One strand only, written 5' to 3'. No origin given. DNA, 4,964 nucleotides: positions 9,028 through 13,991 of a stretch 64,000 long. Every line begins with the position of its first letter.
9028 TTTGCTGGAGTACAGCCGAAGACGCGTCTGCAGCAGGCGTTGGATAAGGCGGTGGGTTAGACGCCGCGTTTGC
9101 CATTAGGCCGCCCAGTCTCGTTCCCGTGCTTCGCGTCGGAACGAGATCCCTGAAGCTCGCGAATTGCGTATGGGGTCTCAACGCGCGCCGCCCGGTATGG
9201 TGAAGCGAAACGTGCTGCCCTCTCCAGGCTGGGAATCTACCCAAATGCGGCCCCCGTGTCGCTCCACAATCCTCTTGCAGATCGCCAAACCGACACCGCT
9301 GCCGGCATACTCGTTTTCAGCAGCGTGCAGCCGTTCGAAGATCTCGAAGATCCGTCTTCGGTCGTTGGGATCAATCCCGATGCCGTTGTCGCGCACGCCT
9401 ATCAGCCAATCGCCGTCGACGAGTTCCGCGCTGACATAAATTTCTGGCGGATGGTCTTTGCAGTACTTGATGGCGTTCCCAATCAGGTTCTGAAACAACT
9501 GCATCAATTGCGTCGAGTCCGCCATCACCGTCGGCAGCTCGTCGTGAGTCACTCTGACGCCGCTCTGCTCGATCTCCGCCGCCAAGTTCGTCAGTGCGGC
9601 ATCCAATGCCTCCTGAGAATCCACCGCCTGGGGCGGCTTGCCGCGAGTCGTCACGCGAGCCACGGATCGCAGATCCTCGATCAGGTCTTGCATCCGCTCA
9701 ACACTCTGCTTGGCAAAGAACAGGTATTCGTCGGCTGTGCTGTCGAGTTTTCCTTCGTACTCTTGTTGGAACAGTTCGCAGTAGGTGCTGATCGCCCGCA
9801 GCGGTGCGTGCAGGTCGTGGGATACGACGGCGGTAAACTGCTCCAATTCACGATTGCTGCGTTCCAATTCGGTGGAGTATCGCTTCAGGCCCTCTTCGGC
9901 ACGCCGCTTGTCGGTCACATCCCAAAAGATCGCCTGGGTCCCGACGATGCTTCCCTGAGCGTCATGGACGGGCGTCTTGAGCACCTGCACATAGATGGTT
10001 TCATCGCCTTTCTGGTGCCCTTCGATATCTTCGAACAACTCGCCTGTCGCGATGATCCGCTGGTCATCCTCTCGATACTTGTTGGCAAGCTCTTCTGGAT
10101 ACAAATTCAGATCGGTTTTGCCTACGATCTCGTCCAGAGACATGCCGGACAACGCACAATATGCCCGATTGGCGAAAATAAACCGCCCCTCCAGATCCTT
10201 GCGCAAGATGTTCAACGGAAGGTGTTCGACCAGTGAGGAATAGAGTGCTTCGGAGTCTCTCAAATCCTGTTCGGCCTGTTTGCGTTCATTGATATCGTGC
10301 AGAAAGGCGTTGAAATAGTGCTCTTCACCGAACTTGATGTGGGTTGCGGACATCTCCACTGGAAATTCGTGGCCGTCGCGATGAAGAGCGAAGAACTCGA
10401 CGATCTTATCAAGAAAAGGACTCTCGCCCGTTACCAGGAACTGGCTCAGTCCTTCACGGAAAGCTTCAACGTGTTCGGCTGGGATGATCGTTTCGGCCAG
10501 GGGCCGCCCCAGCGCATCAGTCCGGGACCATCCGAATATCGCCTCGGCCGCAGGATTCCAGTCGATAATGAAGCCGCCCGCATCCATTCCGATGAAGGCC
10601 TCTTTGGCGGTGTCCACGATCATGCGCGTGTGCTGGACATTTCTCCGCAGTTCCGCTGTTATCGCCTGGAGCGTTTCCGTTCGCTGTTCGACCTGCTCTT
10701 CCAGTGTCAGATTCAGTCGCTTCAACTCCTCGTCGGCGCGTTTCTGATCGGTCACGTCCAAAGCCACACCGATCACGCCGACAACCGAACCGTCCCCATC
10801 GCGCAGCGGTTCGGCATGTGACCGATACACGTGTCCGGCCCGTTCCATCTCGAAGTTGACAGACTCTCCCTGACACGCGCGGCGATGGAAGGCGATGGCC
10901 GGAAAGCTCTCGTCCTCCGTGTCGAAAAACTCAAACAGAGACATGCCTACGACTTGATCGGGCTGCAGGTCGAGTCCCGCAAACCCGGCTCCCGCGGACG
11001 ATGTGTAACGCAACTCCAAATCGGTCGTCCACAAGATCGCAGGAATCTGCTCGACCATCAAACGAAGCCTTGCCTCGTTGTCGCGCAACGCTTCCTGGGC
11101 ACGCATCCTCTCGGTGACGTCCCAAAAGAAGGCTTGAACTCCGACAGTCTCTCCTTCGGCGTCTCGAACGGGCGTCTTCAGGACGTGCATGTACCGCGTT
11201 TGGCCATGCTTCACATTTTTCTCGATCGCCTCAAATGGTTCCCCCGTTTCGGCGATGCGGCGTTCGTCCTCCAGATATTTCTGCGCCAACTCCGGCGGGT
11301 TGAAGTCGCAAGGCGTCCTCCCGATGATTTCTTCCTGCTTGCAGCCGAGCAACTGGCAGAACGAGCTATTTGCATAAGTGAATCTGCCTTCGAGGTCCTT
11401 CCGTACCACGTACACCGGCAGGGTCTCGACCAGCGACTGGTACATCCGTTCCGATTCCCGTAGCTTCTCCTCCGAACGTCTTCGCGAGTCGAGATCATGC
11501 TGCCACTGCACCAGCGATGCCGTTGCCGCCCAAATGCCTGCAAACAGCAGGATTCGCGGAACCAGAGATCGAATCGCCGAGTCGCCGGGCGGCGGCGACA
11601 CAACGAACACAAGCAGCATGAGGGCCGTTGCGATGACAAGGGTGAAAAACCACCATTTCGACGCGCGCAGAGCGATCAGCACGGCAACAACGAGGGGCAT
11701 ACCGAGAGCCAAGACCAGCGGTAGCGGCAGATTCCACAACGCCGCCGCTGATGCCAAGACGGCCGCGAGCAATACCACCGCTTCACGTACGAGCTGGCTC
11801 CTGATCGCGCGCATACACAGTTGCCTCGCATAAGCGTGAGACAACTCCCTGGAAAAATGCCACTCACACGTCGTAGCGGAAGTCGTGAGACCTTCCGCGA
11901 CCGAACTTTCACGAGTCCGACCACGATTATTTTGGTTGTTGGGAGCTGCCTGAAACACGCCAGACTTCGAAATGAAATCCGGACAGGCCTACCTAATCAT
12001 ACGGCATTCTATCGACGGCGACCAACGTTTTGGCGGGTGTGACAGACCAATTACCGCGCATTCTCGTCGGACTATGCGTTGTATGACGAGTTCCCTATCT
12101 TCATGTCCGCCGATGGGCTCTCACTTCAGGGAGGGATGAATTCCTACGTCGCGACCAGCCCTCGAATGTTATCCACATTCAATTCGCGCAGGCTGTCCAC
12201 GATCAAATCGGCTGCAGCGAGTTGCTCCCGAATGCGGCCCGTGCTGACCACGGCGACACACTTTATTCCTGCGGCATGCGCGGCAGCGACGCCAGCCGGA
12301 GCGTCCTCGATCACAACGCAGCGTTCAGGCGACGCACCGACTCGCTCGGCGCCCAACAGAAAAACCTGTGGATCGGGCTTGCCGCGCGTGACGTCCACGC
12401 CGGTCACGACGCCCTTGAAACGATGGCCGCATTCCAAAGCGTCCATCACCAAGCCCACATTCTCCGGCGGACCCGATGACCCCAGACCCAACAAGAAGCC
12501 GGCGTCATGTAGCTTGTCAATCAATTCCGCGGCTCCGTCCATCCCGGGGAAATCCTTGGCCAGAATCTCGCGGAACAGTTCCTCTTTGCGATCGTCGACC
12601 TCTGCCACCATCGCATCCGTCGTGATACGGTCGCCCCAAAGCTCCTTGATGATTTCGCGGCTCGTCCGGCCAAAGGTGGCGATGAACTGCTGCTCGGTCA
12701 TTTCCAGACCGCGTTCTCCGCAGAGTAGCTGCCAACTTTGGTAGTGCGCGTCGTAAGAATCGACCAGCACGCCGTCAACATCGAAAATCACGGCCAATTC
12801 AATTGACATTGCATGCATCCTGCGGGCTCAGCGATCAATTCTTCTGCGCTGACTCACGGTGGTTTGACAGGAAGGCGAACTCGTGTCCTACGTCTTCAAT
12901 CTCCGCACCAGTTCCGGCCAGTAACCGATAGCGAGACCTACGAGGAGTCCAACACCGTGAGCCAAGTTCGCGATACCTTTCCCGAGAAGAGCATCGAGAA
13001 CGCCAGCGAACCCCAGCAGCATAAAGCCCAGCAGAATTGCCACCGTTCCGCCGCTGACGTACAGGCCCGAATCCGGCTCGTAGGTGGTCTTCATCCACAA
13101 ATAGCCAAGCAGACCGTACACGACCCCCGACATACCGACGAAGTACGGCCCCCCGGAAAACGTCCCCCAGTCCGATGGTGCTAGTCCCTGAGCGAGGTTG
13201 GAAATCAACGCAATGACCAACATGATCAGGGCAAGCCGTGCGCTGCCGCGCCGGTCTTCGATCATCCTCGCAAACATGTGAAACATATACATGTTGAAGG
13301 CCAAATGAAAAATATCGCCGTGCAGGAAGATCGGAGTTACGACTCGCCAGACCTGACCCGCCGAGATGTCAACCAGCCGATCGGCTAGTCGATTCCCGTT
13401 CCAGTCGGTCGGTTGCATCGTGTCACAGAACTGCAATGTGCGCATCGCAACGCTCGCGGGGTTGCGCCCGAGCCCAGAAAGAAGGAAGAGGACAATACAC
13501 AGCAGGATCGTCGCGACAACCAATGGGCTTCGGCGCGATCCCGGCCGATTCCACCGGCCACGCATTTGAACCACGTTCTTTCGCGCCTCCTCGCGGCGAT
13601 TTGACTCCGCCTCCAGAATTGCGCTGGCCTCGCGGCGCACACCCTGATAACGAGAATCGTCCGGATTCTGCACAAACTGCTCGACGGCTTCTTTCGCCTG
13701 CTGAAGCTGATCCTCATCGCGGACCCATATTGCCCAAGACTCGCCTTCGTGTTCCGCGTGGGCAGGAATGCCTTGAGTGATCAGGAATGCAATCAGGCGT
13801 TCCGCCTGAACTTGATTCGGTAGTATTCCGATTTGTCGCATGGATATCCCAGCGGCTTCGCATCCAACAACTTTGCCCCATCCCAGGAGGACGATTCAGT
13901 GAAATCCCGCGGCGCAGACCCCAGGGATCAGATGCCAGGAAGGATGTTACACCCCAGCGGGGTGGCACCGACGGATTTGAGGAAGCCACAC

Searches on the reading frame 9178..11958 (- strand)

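Call 30: search_protein_families(library=pfam, proteins=[window:9178-11958:-], max_evalue=0.001)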
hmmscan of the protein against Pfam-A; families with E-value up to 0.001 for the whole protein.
window:9178-11958:- (926 aa): 10 families
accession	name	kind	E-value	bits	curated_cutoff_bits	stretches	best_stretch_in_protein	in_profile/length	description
PF08448.16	PAS_4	-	5.1e-65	217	23.1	4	178-284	2-108/110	PAS fold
PF00989.32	PAS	-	5.6e-49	165.3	22.6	4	172-281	2-113/113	PAS fold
PF13426.13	PAS_9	-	1.1e-39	135.3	27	4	458-558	7-103/103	PAS domain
PF02518.31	HATPase_c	-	1.2e-30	106.7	26.4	1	814-922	2-108/111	Histidine kinase-, DNA gyrase B-, and HSP90-like ATPase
PF13188.13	PAS_8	-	4.3e-24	84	21.8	3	172-224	2-55/65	PAS domain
PF08447.18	PAS_3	-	1.2e-18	67.6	25.6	1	194-276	2-87/89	PAS fold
PF00512.31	HisKA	-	9.8e-13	48.4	26.9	1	705-770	2-64/66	His Kinase A (phospho-acceptor) domain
PF13596.12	PAS_10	-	1.6e-09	38.8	22.1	0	208-282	35-106/106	PAS domain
PF18212.7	ZNRF_3_ecto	-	1.8e-05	25.2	26.2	0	673-699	49-74/105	ZNRF-3 Ectodomain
PF22699.1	GMIP-like_FCH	-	0.00084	19.1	27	0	144-200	169-223/283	GEM-interacting protein-like, FCH domain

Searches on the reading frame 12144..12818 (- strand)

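Call 30: search_protein_families(library=pfam, proteins=[window:12144-12818:-], max_evalue=0.001)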
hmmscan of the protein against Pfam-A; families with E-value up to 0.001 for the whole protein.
window:12144-12818:- (224 aa): 4 families
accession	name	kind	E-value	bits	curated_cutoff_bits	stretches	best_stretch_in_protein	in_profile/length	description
PF13419.12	HAD_2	-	1.4e-31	110.4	23.8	1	10-190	1-178/178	Haloacid dehalogenase-like hydrolase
PF00702.32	Hydrolase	-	6.6e-29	102.1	26.4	1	9-184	3-191/191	haloacid dehalogenase-like hydrolase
PF13242.12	Hydrolase_like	-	1.7e-09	37.9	22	1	145-213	2-75/75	HAD-hyrolase-like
PF12710.13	HAD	-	1e-05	26.5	27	1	10-161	1-152/189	haloacid dehalogenase-like hydrolase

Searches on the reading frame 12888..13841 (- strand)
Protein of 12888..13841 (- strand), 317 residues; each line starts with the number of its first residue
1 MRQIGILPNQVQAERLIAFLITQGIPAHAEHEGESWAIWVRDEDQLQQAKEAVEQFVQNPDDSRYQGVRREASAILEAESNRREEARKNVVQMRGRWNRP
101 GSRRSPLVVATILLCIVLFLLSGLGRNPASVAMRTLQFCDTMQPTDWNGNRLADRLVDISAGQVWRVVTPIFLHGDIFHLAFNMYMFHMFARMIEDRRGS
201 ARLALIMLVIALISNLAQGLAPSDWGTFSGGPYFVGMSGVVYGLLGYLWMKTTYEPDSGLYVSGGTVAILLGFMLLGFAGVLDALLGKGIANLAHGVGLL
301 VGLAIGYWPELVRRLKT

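Call 30: search_protein_families(library=pfam, proteins=[window:12888-13841:-], max_evalue=0.001)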
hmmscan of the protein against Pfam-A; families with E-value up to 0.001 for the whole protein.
window:12888-13841:- (317 aa): 2 families
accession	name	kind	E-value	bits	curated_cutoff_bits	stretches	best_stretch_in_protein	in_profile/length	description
PF01694.28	Rhomboid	-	1.2e-26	94.1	22.6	1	162-307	2-138/143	Rhomboid domain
PF12122.13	Rhomboid_N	-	1.2e-12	48.4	26.2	1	1-68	1-69/86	Cytoplasmic N-terminal domain of rhomboid serine protease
